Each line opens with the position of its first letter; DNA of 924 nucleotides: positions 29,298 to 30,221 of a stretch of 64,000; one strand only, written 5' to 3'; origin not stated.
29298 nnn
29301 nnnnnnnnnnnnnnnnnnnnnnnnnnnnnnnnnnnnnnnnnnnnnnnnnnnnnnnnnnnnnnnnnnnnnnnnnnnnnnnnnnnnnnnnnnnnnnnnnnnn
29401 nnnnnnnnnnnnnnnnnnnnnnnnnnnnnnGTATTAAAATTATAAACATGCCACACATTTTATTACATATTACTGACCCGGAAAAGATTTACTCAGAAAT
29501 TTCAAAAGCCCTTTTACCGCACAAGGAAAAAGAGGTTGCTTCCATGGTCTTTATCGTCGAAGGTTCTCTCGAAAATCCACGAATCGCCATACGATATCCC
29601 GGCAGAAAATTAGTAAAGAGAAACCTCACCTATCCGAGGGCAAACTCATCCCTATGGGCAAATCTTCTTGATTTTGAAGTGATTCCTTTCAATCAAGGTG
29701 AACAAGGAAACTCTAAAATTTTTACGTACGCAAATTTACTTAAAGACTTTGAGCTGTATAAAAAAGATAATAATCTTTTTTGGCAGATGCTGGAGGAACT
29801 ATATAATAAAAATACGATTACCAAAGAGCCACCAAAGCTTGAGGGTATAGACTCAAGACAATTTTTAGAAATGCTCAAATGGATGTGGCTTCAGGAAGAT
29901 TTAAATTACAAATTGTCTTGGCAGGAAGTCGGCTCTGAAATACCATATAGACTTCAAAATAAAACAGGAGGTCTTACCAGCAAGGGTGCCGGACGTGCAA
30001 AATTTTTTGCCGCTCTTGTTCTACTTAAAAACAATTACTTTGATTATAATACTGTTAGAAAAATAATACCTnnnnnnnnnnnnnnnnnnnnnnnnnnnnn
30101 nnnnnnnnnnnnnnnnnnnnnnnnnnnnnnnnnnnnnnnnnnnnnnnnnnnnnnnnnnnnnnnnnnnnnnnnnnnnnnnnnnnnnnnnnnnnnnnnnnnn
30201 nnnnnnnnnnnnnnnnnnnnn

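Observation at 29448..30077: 208-aa orphan protein whose stop codon overlaps the stop of the convergent MTase: candidate restriction endonuclease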

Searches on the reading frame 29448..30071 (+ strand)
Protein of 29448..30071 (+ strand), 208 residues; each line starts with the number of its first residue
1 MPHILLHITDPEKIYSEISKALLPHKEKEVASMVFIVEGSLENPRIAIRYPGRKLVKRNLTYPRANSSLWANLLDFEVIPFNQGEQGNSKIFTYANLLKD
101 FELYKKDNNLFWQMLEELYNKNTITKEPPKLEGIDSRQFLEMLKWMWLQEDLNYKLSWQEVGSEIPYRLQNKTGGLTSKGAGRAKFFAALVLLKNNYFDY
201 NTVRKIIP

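Call 3: search_protein_families(library=pfam, proteins=[window:29448-30071:+], max_evalue=1)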
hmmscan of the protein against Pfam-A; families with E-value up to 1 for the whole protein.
window:29448-30071:+ (208 aa): 0 families

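Call 4: search_protein_families(library=ncbifam, proteins=[window:29448-30071:+], max_evalue=1)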
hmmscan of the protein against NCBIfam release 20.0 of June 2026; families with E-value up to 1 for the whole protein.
window:29448-30071:+ (208 aa): 1 family
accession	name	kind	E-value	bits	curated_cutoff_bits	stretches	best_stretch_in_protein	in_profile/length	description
NF033209.1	16S_rRNA_Rmt_B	exception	0.15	11.6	525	1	21-61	174-214/251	RmtB family 16S rRNA (guanine(1405)-N(7))-methyltransferase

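Call 5: search_solved_structures(query=window:29448-30071:+, max_evalue=10, show_alignments=2)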
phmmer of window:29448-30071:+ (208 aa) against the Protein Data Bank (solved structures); distinct sequences matched with E-value up to 10: 2.
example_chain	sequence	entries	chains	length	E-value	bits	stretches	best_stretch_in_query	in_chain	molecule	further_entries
9h9q_D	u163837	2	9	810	0.16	15.2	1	89-173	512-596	Spc98p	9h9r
7anz_D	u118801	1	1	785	0.2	14.8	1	89-173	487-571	Spindle pole body component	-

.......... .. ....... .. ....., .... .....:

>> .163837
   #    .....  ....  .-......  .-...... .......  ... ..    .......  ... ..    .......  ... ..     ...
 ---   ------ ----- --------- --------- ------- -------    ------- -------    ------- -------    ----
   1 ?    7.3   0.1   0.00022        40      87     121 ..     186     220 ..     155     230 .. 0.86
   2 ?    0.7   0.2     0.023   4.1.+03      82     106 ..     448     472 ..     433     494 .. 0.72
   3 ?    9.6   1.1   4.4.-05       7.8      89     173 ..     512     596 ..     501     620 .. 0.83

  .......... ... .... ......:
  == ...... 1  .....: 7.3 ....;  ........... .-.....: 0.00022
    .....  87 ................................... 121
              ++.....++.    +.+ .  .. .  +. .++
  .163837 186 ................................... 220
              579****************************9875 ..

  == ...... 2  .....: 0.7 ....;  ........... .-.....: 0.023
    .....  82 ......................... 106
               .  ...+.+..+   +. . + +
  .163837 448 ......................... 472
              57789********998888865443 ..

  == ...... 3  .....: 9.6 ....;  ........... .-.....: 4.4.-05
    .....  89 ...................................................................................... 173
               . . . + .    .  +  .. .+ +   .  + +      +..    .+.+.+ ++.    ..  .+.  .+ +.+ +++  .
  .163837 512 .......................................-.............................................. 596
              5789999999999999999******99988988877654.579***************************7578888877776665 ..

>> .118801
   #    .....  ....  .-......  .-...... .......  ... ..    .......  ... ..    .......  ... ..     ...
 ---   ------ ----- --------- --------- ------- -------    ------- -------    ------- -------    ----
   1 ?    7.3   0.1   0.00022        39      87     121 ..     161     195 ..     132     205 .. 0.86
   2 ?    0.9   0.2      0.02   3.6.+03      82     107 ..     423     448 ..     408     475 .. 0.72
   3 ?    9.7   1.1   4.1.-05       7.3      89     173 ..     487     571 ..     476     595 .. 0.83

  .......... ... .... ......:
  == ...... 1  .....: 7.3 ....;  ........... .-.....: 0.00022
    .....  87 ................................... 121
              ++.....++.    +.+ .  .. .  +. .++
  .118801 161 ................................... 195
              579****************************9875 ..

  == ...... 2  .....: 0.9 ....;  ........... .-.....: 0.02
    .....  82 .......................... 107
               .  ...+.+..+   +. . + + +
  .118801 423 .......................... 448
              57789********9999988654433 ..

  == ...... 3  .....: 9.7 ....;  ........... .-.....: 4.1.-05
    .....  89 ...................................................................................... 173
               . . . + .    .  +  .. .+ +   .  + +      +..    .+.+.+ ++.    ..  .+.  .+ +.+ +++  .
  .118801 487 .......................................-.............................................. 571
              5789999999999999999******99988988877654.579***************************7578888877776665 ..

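Call 6: find_homologous_proteins(query=window:29448-30071:+, max_evalue=0.001)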
Query window:29448-30071:+ (208 aa): 235 proteins with E <= 0.001 among 335 candidates; the best 120 are listed.
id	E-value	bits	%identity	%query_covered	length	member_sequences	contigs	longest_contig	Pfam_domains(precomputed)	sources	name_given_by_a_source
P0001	1.3e-135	468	100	100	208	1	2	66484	-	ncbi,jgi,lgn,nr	ncbi:MAG TPA: hypothetical protein VGO63_03420 [Candidatus Paceibacterota bacterium]|jgi:hypothetica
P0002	1.5e-90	321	68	99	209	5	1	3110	-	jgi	-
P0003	1.5e-87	311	66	99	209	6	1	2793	-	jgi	jgi:hypothetical protein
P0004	1.6e-87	311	65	99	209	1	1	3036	-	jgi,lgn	jgi:hypothetical protein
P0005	1.1e-85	305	66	99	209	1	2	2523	-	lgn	-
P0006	1.1e-84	302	64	99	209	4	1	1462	-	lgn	-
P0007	1.2e-83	298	66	99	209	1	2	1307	-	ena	-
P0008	6.9e-82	292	64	99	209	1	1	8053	-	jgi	jgi:hypothetical protein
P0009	1.7e-81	291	64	100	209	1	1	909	-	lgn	-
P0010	2.8e-81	290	64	98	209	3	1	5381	-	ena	-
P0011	2.8e-81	290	63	98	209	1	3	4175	-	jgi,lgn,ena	-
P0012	2.9e-81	290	63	99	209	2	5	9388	-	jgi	-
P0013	3.3e-81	290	64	98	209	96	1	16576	-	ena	-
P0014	5.1e-81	290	63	99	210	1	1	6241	-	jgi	jgi:hypothetical protein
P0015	5.8e-81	289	63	98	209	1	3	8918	-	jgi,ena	-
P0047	8.2e-77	276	61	98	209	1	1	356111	-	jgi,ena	-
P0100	8.1e-70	253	57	100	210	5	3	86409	-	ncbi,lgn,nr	ncbi:MAG: hypothetical protein QW818_03025 [Candidatus Aenigmatarchaeota archaeon]|nr:hypothetical p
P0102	1.1e-69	253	56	98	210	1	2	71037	-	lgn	-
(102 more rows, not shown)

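Call 8: find_encoding_contigs(protein=P0047, flank=5000, max_places=3)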
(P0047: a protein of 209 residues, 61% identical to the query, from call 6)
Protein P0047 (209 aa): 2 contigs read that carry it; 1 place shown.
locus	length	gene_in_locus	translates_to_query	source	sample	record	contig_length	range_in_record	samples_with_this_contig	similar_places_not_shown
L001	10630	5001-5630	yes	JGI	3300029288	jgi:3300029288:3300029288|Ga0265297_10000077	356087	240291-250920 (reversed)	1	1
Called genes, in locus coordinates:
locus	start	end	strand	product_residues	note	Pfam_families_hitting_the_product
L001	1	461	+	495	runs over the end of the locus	PF01336:tRNA_anti-codon, PF00152:tRNA-synt_2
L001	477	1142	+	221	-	PF01966:HD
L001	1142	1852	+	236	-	PF02616:SMC_ScpA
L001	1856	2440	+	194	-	PF04079:SMC_ScpB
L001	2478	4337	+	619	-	PF05496:RuvB_N (weak), PF06068:TIP49 (faint), PF13177:DNA_pol3_delta2, PF07728:AAA_5 (weak), PF13173:AAA_14 (faint), PF13401:AAA_22 (weak), PF00004:AAA, PF12169:DNA_pol3_gamma3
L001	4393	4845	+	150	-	PF03412:Peptidase_C39, PF13529:Peptidase_C39_2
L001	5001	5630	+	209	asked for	-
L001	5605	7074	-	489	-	PF01726:LexA_DNA_bind, PF00717:Peptidase_S24, PF01555:N6_N4_Mtase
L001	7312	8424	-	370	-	-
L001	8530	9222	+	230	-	-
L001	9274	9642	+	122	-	-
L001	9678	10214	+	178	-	-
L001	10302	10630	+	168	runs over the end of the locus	PF00560:LRR_1 (faint), PF23211:LRR_LRWD1 (faint), PF12799:LRR_4 (weak), PF13855:LRR_8 (weak), PF23598:LRR_14, PF13855:LRR_8, PF12799:LRR_4, PF13855:LRR_8 (weak)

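Call 9: find_encoding_contigs(protein=P0100, flank=5000, max_places=3)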
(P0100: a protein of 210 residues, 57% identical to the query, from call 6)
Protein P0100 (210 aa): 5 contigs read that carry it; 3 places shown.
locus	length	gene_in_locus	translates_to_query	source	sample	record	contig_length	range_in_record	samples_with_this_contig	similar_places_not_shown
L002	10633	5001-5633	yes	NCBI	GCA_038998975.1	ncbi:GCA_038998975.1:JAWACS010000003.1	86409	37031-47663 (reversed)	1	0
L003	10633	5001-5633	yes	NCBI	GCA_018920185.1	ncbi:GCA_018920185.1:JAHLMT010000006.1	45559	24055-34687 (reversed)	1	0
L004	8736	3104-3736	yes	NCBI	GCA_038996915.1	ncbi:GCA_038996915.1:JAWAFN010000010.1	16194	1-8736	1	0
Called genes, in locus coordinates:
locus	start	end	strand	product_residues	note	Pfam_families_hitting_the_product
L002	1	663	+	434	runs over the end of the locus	PF13495:Phage_int_SAM_4 (faint), PF00589:Phage_integrase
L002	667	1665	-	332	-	PF05168:HEPN (weak)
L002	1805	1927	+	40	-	-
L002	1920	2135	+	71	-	-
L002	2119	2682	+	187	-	-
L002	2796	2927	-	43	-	-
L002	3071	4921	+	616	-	PF01555:N6_N4_Mtase (weak)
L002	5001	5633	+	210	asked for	-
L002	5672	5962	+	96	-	-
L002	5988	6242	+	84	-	-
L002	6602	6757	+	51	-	-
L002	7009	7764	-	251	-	PF00705:PCNA_N, PF02144:Rad1 (weak), PF02747:PCNA_C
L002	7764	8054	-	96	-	-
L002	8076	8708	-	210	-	-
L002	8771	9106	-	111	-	PF02150:Zn_ribbon_RPB9 (weak), PF01096:Zn_ribbon_TFIIS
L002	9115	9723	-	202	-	-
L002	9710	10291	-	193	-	PF01949:Endo_dU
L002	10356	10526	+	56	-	-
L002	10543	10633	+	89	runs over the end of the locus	-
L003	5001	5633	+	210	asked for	-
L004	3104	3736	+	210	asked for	-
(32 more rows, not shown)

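Call 10: find_encoding_contigs(protein=P0102, flank=5000, max_places=3)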
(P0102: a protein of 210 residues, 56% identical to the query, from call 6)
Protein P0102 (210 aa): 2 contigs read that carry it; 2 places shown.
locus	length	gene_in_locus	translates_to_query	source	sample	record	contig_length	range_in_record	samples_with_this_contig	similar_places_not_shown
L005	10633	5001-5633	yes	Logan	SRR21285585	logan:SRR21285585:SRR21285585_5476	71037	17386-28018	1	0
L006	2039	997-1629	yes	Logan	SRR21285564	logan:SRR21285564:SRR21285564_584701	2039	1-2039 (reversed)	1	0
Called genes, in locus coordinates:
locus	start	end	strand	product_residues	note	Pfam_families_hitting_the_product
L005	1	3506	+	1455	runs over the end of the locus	-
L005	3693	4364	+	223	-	PF07885:Ion_trans_2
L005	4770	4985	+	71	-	PF13560:HTH_31, PF12844:HTH_19, PF01381:HTH_3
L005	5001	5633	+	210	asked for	-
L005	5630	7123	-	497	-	PF01726:LexA_DNA_bind, PF00717:Peptidase_S24, PF01555:N6_N4_Mtase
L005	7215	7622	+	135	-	-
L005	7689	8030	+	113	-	-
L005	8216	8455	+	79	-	-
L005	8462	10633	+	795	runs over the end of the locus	-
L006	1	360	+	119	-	?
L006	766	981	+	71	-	PF13560:HTH_31, PF12844:HTH_19, PF01381:HTH_3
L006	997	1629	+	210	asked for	-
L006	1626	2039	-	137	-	?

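Call 11: search_protein_representatives(protein=window:29448-30071:+)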
Query: 208 residues. Proteins with E-value up to 0.001 (for the whole library): 39; up to 1e-10: 30; up to 1e-30: 13. The best 39 are listed.
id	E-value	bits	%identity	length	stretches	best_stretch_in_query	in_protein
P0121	2.8e-59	216.9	52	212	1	8-208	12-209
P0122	2.0e-58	214.2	52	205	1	6-208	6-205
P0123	2.9e-58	213.6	50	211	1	6-208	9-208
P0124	2.1e-54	201.0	54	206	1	6-197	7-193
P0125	8.1e-43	163.1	49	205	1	14-207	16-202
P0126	4.7e-39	150.8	50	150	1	5-149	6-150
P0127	9.0e-38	146.7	44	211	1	7-208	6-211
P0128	2.9e-36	141.7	46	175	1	35-208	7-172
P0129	5.2e-36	140.9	43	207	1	4-199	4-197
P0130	2.0e-34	135.7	39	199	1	8-207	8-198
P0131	1.5e-33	132.9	46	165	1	47-208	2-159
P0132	2.5e-32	128.9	41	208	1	12-198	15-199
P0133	7.1e-31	124.1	65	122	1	117-208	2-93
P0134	3.8e-30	121.8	42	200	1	3-197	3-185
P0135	1.9e-29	119.5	75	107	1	136-208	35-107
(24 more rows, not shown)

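Call 15: search_protein_families(library=padloc, proteins=[window:29448-30071:+], max_evalue=1)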
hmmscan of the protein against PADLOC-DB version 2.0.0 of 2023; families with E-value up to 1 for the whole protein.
window:29448-30071:+ (208 aa): 0 families

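Call 16: search_solved_structures(query=A1, max_evalue=10, show_alignments=2)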
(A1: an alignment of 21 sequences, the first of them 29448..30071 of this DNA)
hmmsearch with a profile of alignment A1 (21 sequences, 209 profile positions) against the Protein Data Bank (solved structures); distinct sequences matched with E-value up to 10: 1.
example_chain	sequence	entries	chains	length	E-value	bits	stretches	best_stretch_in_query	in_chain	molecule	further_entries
2pjz_A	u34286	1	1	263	1.4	11.7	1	122-152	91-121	Hypothetical protein ST1066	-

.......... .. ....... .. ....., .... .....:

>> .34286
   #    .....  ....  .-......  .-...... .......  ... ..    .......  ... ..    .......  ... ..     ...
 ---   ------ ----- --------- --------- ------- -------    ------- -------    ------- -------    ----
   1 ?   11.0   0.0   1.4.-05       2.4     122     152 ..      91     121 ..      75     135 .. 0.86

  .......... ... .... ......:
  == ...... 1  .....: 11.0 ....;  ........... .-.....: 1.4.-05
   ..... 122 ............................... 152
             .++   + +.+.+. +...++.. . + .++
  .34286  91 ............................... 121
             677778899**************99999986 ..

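Call 19: search_dna_similar(query=window:29448-30071:+, collection=plasmids, mode=protein, max_evalue=0.01)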
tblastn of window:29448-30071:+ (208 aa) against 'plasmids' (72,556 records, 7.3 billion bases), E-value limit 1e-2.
No match.

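Call 20: search_dna_similar(query=window:29448-30071:+, collection=phages, mode=protein, max_evalue=0.01)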
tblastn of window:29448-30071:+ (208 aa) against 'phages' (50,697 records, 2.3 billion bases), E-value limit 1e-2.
No match.

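Call 21: predict_structure(alignment_id=A1)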
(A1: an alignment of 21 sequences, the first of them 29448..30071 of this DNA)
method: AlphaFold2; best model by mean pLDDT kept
length: 208 residues; sequences in the alignment: 21
mean_pLDDT: 94.9   pTM: 0.91
mean pLDDT of the five models: 94.9, 94.7, 94.7, 94.0, 91.2
residues with pLDDT >= 90: 185; 70-90: 22; 50-70: 1; < 50: 0
segments of 3 or more residues with pLDDT < 50: none
pLDDT, mean of each block of 10 residues (from residue 1): 90 96 97 97 97 94 89 97 92 96 98 98 97 97 98 95 95 85 96 97 92
secondary structure, 60 per line:
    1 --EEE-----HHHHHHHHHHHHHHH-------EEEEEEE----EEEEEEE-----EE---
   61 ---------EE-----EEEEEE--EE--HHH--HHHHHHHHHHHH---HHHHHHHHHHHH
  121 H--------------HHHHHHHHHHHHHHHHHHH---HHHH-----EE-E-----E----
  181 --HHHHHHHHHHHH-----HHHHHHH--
elements in order: E3-5 H11-25 E33-39 E44-50 E77-82 H94-105 H109-121 H136-154 H158-161 H183-194 H200-206

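Call 22: find_related_loci(query=A1, collection=genome_contigs, flank=4000)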
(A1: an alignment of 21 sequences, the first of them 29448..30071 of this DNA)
Query A1 (208 aa) in genome_contigs; peptide patterns used: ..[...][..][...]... (x = any residue, [..] = any of these).
45 stretches matched a pattern; 30 encode a relative of the query (tblastn E <= 1e-3); 30 distinct loci.
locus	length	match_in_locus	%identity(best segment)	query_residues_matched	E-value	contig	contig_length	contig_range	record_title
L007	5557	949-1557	64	6-208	6e-88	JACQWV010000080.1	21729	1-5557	MAG: Elusimicrobia bacterium isolate NC_groundwater_1498_Pr4_B-0.1um_45_12 SR1-18-B1_scaffold_235226, whole genome shotg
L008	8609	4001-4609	65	6-208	5e-88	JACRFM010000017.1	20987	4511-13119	MAG: Candidatus Kerfeldbacteria bacterium isolate NC_groundwater_1725_Pr3_B-0.1um_43_11 SR-2_scaffold_141_563450, whole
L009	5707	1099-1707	62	6-208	8e-85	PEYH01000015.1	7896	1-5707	MAG: Parcubacteria group bacterium CG08_land_8_20_14_0_20_43_9 CG08_land_8_20_14_0.20_scaffold_7133_c, whole genome shot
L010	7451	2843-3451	62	6-208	6e-85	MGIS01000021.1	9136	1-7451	MAG: Candidatus Wolfebacteria bacterium RIFCSPLOWO2_01_FULL_47_17b rifcsplowo2_01_scaffold_55374, whole genome shotgun s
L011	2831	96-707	60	4-208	1e-78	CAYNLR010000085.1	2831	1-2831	MAG TPA_asm: Candidatus Woesearchaeota archaeon isolate binchicken_co256_176 genome assembly, contig: NODE_127576_length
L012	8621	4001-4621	57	1-208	3e-75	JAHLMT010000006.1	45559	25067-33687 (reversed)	MAG: Candidatus Aenigmatarchaeota archaeon isolate QQ_2_bin_128 NODE_6_length_45559_cov_11.7502, whole genome shotgun se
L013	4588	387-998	58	4-208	5e-74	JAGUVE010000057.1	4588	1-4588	MAG: Parcubacteria group bacterium isolate DeMMO5_22 c_000000017420, whole genome shotgun sequence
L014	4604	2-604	57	7-208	3e-73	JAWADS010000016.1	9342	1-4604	MAG: Candidatus Aenigmatarchaeota archaeon isolate QQ_201808_bins_23 QQ_201808_bins_23_scaffold_16, whole genome shotgun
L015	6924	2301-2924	55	1-208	2e-73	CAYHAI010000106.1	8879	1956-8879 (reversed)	MAG TPA_asm: uncultured Planctomycetales bacterium isolate ERP119294_co2_437 genome assembly, contig: k141_440654, whole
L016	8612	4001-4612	56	4-208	2e-73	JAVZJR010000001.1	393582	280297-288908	MAG: Candidatus Bilamarchaeaceae archaeon isolate DRTY-6_201901_bins_91 DRTY-6_201901_bins_91_scaffold_1, whole genome s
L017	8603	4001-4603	55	6-208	4e-72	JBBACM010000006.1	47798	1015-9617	MAG: Candidatus Paceibacterota bacterium isolate SO_2017_LW1_49 NODE_423_length_47798_cov_1.512219_LW64-88_2017, whole g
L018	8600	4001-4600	53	6-208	1e-70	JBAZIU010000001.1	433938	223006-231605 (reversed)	MAG: Candidatus Paceibacterota bacterium isolate SO_2017_LW4_102 scaffold_54_c1_LW137-91_2017, whole genome shotgun sequ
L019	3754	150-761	53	4-208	2e-69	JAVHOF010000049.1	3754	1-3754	MAG: Candidatus Pacearchaeota archaeon isolate WB01no4_31_21 NODE_17847_length_3754_cov_10.232766, whole genome shotgun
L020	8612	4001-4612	53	4-208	7e-68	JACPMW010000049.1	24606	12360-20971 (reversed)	MAG: Candidatus Woesearchaeota archaeon isolate NC_groundwater_559_Ag_S-0.1um_40_64 S35_SO-1_scaffold_278976, whole geno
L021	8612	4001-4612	53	4-208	2e-67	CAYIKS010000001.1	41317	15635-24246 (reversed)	MAG TPA_asm: uncultured Candidatus Saccharibacteria bacterium isolate ERP119705_co20_486 genome assembly, contig: NODE_7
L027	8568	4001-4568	52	6-208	1e-54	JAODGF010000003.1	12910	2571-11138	MAG: Methanosarcinales archaeon isolate Barite_M3_B26-AMOR_1a CH2_P1_17ROV21_contig_228, whole genome shotgun sequence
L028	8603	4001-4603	48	5-208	2e-53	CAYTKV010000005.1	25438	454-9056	MAG TPA_asm: Candidatus Woesearchaeota archaeon isolate SRP269290_co3_959 genome assembly, contig: NODE_1827_length_2543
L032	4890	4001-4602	46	4-208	4e-54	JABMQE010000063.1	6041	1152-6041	MAG: Candidatus Falkowbacteria bacterium isolate bin.303 k141_3399781, whole genome shotgun sequence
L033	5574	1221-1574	49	89-207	4e-32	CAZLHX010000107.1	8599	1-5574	MAG TPA_asm: uncultured Candidatus Bathyarchaeia archaeon isolate SRP141376_co1_243 genome assembly, contig: NODE_14649_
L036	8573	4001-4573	42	12-207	3e-48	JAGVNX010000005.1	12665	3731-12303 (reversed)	MAG: Candidatus Iainarchaeum archaeon isolate DeMMO3_25 c_000000030243, whole genome shotgun sequence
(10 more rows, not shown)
